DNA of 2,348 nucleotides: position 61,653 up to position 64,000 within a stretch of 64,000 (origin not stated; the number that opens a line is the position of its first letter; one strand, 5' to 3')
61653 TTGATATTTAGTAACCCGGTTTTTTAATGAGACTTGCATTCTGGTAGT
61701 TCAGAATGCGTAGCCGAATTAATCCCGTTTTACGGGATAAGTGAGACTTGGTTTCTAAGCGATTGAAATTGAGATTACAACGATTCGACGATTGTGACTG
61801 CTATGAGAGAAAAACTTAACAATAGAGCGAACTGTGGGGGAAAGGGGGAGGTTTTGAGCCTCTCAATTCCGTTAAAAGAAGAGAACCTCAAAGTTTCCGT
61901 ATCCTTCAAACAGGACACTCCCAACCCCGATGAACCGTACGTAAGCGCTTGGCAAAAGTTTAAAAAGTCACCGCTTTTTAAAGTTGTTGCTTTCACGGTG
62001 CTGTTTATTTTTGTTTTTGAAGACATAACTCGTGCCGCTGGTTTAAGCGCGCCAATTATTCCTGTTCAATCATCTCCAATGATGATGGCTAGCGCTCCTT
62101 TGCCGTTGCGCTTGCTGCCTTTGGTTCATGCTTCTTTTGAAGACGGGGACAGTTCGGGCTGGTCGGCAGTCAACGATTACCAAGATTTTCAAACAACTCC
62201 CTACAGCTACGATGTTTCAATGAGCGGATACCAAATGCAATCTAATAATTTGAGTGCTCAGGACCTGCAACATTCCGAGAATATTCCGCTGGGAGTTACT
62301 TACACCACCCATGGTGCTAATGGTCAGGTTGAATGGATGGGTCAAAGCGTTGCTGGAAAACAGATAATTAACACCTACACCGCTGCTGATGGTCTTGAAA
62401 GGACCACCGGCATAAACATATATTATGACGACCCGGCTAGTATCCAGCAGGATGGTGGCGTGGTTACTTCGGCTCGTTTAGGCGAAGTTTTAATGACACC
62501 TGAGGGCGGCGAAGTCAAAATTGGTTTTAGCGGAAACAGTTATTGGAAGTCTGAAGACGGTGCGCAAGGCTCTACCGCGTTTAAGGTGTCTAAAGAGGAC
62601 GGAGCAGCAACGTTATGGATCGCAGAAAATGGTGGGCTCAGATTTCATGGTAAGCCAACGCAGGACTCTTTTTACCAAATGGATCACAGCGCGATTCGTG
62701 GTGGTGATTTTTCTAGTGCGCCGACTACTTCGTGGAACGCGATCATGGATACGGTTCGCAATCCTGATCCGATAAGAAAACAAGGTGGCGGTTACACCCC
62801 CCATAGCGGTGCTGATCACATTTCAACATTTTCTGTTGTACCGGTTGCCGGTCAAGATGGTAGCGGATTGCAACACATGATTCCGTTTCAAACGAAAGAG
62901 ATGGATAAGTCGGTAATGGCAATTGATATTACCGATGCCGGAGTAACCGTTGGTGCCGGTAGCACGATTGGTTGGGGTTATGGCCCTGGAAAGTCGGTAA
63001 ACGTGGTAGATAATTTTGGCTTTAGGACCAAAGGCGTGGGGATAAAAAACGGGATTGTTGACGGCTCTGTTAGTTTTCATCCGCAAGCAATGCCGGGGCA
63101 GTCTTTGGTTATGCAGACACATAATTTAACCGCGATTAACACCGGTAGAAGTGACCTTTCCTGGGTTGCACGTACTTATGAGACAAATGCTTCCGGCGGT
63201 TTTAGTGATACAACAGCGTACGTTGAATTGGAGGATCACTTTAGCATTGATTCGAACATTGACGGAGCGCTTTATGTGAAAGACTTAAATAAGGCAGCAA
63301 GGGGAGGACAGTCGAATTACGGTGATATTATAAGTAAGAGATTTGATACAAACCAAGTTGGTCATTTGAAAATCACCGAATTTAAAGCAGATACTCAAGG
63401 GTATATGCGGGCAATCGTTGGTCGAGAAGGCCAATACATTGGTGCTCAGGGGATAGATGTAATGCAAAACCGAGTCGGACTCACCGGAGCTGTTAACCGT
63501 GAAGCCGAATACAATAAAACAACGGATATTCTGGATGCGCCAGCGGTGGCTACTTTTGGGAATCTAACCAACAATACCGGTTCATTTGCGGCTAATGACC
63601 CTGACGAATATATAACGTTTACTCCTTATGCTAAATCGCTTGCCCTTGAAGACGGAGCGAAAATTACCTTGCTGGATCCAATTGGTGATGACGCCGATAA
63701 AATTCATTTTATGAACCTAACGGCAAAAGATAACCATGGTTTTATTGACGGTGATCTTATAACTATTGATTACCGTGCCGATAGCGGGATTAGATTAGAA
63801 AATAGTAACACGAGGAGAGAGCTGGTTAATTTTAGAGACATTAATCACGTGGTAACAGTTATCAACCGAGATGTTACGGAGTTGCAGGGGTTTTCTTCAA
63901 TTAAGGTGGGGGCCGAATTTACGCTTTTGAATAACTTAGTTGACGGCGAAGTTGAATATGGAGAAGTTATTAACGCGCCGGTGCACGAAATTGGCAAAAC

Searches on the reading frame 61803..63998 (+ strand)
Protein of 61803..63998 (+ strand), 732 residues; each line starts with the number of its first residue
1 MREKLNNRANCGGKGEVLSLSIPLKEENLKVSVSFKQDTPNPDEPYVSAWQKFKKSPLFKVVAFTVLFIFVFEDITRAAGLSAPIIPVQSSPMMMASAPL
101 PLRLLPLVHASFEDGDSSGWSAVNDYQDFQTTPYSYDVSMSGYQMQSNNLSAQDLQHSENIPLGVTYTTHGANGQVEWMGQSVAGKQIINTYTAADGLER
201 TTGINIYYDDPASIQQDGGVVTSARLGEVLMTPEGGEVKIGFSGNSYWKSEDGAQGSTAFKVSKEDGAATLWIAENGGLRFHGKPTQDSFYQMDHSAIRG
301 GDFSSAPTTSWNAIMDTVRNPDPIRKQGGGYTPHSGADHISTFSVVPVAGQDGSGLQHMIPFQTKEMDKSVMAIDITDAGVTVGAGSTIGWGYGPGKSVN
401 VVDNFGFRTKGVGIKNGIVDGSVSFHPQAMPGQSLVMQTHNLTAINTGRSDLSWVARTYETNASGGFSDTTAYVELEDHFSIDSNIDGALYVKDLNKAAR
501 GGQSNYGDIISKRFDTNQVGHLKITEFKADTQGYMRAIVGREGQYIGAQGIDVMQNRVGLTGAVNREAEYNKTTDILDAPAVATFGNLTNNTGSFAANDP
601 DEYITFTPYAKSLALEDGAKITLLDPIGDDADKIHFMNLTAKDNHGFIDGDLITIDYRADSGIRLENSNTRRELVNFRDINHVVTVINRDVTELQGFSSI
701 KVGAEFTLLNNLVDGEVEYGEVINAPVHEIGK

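Call 17: search_protein_families(library=pfam, proteins=[window:61803-63998:+], max_evalue=0.001)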
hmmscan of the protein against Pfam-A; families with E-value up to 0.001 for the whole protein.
window:61803-63998:+ (732 aa): 0 families

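Call 29: search_protein_families(library=phrogs, proteins=[window:61803-63998:+], max_evalue=0.1)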
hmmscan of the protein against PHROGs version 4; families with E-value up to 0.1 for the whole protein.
window:61803-63998:+ (732 aa): 0 families
